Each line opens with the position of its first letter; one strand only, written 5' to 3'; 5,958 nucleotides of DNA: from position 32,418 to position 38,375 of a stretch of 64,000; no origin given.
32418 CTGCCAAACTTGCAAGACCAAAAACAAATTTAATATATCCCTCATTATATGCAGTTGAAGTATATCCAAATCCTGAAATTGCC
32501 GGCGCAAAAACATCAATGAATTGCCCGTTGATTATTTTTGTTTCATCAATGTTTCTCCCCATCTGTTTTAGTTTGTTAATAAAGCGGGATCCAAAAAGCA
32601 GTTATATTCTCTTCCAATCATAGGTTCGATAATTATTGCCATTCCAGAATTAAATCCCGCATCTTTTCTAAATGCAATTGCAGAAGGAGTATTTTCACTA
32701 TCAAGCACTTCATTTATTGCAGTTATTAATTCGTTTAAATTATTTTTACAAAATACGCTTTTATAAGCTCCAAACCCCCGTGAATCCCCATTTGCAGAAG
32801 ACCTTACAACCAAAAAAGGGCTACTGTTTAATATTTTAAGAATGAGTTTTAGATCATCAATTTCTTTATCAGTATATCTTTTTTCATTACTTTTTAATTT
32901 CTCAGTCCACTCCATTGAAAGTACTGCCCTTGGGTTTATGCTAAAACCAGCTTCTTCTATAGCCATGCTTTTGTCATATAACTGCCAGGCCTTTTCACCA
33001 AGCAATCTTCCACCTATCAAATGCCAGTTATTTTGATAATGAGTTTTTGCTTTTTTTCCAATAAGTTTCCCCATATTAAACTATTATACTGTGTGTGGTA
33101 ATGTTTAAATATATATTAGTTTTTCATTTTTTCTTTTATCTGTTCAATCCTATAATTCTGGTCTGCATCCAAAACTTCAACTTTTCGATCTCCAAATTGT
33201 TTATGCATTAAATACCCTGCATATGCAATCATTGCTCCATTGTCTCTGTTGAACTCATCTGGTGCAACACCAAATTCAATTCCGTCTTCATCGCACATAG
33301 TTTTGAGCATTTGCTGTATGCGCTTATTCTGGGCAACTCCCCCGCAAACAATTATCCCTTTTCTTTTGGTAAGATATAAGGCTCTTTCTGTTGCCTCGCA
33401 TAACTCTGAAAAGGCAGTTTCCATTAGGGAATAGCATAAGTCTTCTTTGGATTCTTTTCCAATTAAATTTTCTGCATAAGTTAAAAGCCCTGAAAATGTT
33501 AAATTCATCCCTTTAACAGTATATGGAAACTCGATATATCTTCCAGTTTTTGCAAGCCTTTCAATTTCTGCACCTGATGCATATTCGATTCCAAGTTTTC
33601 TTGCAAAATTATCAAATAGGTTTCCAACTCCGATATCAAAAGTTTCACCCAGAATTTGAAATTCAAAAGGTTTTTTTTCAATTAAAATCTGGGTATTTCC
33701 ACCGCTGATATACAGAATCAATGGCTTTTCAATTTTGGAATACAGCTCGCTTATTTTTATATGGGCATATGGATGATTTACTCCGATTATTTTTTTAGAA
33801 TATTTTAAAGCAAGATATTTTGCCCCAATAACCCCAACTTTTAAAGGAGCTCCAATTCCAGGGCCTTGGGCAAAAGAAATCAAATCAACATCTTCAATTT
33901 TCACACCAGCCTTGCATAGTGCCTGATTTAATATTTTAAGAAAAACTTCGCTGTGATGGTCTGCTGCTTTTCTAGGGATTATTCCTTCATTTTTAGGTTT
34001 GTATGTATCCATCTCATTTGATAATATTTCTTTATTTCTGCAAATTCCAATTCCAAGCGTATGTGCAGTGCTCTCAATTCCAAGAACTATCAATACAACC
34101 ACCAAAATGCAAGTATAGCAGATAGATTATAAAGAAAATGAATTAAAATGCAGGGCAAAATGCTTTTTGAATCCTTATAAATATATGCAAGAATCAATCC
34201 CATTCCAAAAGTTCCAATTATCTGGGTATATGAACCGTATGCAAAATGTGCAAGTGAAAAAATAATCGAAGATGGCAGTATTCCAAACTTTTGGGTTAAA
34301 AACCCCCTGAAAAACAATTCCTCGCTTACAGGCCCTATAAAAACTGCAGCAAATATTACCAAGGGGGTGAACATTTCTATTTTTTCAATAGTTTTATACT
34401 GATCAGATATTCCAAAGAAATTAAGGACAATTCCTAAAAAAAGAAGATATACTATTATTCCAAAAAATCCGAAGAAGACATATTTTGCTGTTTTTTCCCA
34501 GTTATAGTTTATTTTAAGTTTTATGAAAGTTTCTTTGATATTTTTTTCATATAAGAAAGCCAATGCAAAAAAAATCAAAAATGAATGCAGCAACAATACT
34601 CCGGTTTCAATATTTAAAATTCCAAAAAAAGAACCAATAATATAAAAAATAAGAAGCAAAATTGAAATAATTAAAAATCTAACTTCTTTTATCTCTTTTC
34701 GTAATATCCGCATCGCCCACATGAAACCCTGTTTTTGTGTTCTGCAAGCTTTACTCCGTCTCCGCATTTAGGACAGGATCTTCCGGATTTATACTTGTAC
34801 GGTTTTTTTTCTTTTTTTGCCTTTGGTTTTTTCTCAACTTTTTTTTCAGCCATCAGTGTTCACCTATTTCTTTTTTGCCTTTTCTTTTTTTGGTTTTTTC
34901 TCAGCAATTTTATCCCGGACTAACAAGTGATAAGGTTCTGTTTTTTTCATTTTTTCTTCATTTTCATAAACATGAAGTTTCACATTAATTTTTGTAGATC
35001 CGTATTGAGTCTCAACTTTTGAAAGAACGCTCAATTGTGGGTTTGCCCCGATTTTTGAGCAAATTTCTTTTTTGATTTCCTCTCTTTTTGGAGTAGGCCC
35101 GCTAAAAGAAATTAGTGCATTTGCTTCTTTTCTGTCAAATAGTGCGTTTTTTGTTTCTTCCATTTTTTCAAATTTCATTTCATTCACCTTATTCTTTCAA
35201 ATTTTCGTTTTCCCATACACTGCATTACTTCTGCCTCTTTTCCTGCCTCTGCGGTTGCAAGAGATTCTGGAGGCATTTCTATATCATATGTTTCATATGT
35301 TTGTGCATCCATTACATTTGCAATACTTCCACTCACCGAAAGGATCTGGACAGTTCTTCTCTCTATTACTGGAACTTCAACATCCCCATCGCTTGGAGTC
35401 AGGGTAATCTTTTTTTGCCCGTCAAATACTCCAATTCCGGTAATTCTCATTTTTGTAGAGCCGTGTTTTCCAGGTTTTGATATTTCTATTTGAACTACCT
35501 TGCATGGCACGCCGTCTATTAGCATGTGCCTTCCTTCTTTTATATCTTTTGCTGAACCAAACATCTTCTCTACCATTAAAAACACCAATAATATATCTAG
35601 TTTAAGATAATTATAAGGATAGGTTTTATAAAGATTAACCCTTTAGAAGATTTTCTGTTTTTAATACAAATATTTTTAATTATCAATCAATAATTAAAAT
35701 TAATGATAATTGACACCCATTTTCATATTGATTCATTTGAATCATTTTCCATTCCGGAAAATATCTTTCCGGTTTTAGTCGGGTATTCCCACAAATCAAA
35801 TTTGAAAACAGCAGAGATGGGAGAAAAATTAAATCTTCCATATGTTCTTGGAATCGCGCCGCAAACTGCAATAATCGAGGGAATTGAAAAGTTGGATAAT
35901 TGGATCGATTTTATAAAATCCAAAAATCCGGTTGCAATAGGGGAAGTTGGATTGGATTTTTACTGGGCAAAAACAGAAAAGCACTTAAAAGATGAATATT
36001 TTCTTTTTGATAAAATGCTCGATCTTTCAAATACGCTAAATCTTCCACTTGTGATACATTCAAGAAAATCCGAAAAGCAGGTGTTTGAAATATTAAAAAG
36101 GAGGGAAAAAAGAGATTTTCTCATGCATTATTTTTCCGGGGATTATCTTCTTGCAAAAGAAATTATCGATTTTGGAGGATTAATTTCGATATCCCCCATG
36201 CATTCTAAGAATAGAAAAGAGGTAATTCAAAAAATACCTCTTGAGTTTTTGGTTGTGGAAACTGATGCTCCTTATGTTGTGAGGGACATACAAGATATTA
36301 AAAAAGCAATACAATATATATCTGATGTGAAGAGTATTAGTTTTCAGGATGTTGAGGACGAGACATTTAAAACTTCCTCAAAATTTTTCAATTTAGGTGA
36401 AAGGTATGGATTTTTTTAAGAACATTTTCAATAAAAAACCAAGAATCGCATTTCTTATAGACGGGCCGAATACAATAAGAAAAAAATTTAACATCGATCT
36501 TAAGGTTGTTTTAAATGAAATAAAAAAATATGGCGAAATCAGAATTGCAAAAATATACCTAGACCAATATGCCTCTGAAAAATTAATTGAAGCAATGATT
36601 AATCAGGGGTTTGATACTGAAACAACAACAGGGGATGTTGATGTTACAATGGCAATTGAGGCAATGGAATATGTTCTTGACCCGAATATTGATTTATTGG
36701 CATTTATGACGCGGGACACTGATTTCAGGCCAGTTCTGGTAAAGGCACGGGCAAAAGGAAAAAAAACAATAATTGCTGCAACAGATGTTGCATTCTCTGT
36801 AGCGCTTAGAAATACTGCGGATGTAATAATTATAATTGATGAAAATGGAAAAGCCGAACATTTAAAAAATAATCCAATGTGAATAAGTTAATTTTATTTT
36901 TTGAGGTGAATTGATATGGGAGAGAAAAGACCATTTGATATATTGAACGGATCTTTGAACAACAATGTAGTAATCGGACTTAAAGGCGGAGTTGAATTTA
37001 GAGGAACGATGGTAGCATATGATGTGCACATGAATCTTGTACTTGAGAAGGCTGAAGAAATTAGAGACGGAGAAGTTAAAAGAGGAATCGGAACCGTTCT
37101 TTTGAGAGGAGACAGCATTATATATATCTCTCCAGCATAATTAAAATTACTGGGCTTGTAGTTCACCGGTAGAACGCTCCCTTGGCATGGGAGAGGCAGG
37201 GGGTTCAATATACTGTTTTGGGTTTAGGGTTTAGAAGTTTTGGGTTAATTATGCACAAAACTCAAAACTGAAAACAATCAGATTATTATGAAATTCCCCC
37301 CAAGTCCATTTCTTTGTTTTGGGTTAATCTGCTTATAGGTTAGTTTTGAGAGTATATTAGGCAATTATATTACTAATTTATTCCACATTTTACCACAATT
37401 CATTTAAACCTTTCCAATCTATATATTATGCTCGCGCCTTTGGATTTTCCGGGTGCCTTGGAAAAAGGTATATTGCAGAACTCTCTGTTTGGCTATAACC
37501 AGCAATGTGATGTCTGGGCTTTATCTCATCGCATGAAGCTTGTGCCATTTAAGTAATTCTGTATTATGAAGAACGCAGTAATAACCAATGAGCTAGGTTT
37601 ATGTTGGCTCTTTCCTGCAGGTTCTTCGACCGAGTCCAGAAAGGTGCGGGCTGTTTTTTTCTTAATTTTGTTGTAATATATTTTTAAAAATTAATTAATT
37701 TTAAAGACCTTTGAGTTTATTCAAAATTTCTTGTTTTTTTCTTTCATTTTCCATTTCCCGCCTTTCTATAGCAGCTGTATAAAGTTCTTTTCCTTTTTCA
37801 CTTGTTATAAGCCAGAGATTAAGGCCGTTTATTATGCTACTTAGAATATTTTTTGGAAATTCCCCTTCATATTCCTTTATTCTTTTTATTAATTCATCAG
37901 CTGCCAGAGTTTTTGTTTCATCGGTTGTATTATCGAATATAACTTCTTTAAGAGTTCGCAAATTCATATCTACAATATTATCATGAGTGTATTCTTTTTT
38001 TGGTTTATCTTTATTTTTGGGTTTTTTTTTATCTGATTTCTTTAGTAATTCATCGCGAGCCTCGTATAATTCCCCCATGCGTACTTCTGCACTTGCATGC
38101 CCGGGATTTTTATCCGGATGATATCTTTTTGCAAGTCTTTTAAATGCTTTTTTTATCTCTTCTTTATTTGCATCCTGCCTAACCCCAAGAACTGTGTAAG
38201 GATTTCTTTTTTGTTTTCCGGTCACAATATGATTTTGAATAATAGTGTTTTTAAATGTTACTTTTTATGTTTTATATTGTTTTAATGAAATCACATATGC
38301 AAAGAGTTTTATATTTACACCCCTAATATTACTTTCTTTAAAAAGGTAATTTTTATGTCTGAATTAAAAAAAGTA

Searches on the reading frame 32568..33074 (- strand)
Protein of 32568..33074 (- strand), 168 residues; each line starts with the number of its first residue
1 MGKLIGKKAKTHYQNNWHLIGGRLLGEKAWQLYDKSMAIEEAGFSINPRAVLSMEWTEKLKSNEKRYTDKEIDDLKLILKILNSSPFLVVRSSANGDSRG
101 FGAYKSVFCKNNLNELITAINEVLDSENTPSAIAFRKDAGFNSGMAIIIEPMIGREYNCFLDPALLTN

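Call 44: search_protein_families(library=pfam, proteins=[window:32568-33074:-], max_evalue=0.001)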
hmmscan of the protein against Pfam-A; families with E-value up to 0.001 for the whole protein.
window:32568-33074:- (168 aa): 1 family
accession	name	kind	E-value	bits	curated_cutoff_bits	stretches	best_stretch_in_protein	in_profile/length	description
PF01326.24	PPDK_N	-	8e-07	29.1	27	1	84-156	99-178/328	Pyruvate phosphate dikinase, AMP/ATP-binding domain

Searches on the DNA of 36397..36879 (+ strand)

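Call 48: search_rna_families(sources=[L021, L033, L049, L048, L037, L061, L036, L041, L019, L058], threshold=evalue, max_evalue=0.1)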
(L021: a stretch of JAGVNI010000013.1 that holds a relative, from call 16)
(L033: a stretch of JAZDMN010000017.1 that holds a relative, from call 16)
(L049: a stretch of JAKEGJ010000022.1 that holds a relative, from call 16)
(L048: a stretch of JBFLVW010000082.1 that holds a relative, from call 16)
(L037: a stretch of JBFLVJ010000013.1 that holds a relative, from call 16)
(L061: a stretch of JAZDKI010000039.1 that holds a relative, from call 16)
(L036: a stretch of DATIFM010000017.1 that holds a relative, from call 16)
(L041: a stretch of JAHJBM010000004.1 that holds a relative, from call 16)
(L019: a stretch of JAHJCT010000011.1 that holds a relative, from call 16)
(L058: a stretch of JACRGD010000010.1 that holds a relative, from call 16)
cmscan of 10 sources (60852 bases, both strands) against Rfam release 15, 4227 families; matches with E-value up to 0.1: 8.
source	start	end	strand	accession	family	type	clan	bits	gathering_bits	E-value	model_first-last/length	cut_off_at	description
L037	1692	1763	+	RF00005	tRNA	Gene; tRNA;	CL00001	65.7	29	4.6e-12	1-71/71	no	tRNA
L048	3863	3934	+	RF00005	tRNA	Gene; tRNA;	CL00001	62.8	29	2.8e-11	1-71/71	no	tRNA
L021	3824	3895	+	RF00005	tRNA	Gene; tRNA;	CL00001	62.1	29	4.4e-11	1-71/71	no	tRNA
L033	3839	3910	+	RF00005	tRNA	Gene; tRNA;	CL00001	62.1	29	4.4e-11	1-71/71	no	tRNA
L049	3825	3896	+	RF00005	tRNA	Gene; tRNA;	CL00001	62.1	29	4.4e-11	1-71/71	no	tRNA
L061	3867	3938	+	RF00005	tRNA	Gene; tRNA;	CL00001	62.1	29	4.4e-11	1-71/71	no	tRNA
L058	3842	3913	+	RF00005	tRNA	Gene; tRNA;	CL00001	61.2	29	8.1e-11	1-71/71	no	tRNA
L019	3753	3858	+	RF00023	tmRNA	Gene;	CL00001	20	47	0.00042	1-374/374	no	transfer-messenger RNA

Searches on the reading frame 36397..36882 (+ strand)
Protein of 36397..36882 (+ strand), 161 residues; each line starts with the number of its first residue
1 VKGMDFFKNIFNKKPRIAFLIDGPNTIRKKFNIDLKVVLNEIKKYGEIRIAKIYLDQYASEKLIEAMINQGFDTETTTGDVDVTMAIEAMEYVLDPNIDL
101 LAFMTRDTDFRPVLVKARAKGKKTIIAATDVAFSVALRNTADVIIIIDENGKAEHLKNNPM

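Call 14: find_homologous_proteins(query=window:36397-36882:+, max_evalue=1e-10)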
Query window:36397-36882:+ (161 aa): 681 proteins with E <= 1e-10 among 719 candidates; the best 120 are listed.
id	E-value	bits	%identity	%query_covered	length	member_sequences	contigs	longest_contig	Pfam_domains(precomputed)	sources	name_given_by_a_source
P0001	3.3e-95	334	100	98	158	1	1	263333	PF01936.25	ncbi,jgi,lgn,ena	ncbi:MAG: TIGR00288 family NYN domain-containing protein [Candidatus Micrarchaeia archaeon]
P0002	9.1e-95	332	99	98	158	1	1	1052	PF01936.25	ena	-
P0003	4.5e-92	324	96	98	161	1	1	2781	PF01936.25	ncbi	-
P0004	2.0e-78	279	83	98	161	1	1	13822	PF01936.25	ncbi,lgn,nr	ncbi:MAG: TIGR00288 family NYN domain-containing protein [Candidatus ainarchaeum sp.]|nr:TIGR00288 f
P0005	7.5e-76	271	79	98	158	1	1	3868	PF01936.25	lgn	-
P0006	1.4e-75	270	81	98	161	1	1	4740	PF01936.25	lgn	-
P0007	2.3e-74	266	79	97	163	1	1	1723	PF01936.25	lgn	-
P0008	8.9e-73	261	76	98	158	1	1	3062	PF01936.25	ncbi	-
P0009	2.6e-70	253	76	96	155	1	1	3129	PF01936.25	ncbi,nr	ncbi:TIGR00288 family NYN domain-containing protein [Candidatus Micrarchaeota archaeon]|nr:TIGR00288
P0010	1.4e-69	251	78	96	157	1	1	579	PF01936.25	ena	-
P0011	3.6e-68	246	71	96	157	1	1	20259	PF01936.25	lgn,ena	-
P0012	4.1e-68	246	71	96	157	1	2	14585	PF01936.25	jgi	-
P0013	1.1e-67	245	71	95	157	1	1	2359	PF01936.25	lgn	-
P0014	1.6e-67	244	79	88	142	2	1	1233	PF01936.25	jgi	-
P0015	1.7e-67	244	70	96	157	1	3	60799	PF01936.25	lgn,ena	-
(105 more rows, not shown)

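Call 16: find_related_loci(query=A2, collection=genome_contigs, flank=3000)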
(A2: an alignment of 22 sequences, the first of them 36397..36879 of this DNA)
Query A2 (161 aa) in genome_contigs; peptide patterns used: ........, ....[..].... (x = any residue, [..] = any of these).
484 stretches matched a pattern; 462 encode a relative of the query (tblastn E <= 1e-3); the best 80 are kept; 80 distinct loci.
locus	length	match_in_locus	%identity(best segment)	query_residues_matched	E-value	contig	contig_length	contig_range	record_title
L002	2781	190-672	94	1-161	5e-102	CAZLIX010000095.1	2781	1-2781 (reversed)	MAG TPA_asm: Candidatus Micrarchaeota archaeon isolate binchicken_co117_429 genome assembly, contig: NODE_60852_length_2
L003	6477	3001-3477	83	5-161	1e-85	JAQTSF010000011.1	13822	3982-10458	MAG: Candidatus ainarchaeum sp. isolate STB_180 NODE_10832_length_13822_cov_2.629208_Sandtown_B, whole genome shotgun se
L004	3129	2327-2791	75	4-158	1e-77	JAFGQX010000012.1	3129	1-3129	MAG: Candidatus Micrarchaeota archaeon isolate Zod_Metabat.797 k87_1148256, whole genome shotgun sequence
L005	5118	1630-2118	71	4-160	6e-74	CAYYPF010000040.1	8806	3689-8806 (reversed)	MAG TPA_asm: Candidatus Micrarchaeota archaeon isolate binchicken_co387_57 genome assembly, contig: NODE_10951_length_88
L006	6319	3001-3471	73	5-160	6e-73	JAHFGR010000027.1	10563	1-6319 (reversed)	MAG: Candidatus Micrarchaeota archaeon isolate nzgw32 NODE_9926_length_10564_cov_2.920617, whole genome shotgun sequence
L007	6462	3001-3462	69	4-157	2e-71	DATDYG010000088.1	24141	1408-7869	MAG TPA_asm: Candidatus Bilamarchaeaceae archaeon isolate SMAG_U8159 k141_2170320, whole genome shotgun sequence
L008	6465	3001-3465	70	4-158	2e-71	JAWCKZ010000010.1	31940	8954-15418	MAG: Candidatus Bilamarchaeaceae archaeon isolate JZ-2_201705_bins_158 JZ-2_201705_bins_158_scaffold_10, whole genome sh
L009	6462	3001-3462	70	5-158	1e-71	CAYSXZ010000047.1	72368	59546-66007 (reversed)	MAG TPA_asm: Candidatus Micrarchaeota archaeon isolate SRP231805_co4_6 genome assembly, contig: k141_398953, whole genom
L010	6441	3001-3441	76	1-147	3e-71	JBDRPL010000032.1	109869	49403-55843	MAG: Candidatus Micrarchaeota archaeon isolate MEGAHIT-group-2.116 k141_133174, whole genome shotgun sequence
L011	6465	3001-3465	66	4-158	2e-70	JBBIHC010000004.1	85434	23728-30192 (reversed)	MAG: Candidatus Micrarchaeota archaeon isolate BQF270218_bin_105 NODE_364_length_85434_cov_6.701519, whole genome shotgu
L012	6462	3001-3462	67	7-160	6e-70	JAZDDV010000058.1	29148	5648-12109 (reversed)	MAG: Candidatus Micrarchaeota archaeon isolate MEGAHIT-group-0.100 k141_11442874, whole genome shotgun sequence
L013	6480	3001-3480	69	1-159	8e-70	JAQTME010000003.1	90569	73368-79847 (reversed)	MAG: Candidatus ainarchaeum sp. isolate STA_33 NODE_503_length_90569_cov_3.839168_Sandtown_A, whole genome shotgun seque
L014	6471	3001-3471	69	2-158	1e-69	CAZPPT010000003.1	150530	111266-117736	MAG TPA_asm: Candidatus Micrarchaeota archaeon isolate SRP093185_co1_148 genome assembly, contig: NODE_13_length_150530_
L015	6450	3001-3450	71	10-159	4e-69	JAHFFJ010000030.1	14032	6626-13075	MAG: Candidatus Micrarchaeota archaeon isolate nzgw29 NODE_2887_length_14033_cov_3.638657, whole genome shotgun sequence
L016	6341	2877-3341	68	4-158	2e-69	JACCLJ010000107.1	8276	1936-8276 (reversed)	MAG: Candidatus Micrarchaeota archaeon isolate Sv217 k141_9583721, whole genome shotgun sequence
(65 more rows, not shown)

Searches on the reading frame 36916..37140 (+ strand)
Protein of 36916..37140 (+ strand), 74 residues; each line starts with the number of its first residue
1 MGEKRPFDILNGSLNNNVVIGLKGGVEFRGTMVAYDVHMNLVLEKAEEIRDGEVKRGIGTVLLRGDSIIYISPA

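Call 11: find_encoding_contigs(protein=window:36916-37140:+, flank=3000, max_places=10)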
Protein window:36916-37140:+ (74 aa): 2 contigs read that carry it; 1 place shown.
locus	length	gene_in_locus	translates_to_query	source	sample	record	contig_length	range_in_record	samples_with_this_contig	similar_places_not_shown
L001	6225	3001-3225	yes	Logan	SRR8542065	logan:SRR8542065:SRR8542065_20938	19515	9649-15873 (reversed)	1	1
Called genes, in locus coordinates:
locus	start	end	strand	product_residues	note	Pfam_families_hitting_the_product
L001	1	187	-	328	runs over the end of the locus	PF00814:TsaD, PF22521:HypF_C_2 (weak)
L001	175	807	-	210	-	PF02517:Rce1-like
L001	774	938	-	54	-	PF01599:Ribosomal_S27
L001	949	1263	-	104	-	PF01282:Ribosomal_S24e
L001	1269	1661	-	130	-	PF21485:IF5A-like_N, PF08207:EFP_N (weak)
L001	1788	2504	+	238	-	PF01026:TatD_DNase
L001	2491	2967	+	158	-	PF01936:NYN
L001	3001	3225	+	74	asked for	PF01423:LSM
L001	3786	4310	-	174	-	PF00226:DnaJ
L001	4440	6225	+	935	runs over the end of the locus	PF01139:RtcB, PF14890:Intein_splicing, PF01139:RtcB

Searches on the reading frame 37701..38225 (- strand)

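Call 44: search_protein_families(library=pfam, proteins=[window:37701-38225:-], max_evalue=0.001)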
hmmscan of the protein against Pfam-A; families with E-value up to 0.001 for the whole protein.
window:37701-38225:- (174 aa): 1 family
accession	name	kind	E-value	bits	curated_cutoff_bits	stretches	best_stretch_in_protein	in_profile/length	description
PF00226.36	DnaJ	-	4.6e-16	59.1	27.8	1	8-67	1-60/63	DnaJ domain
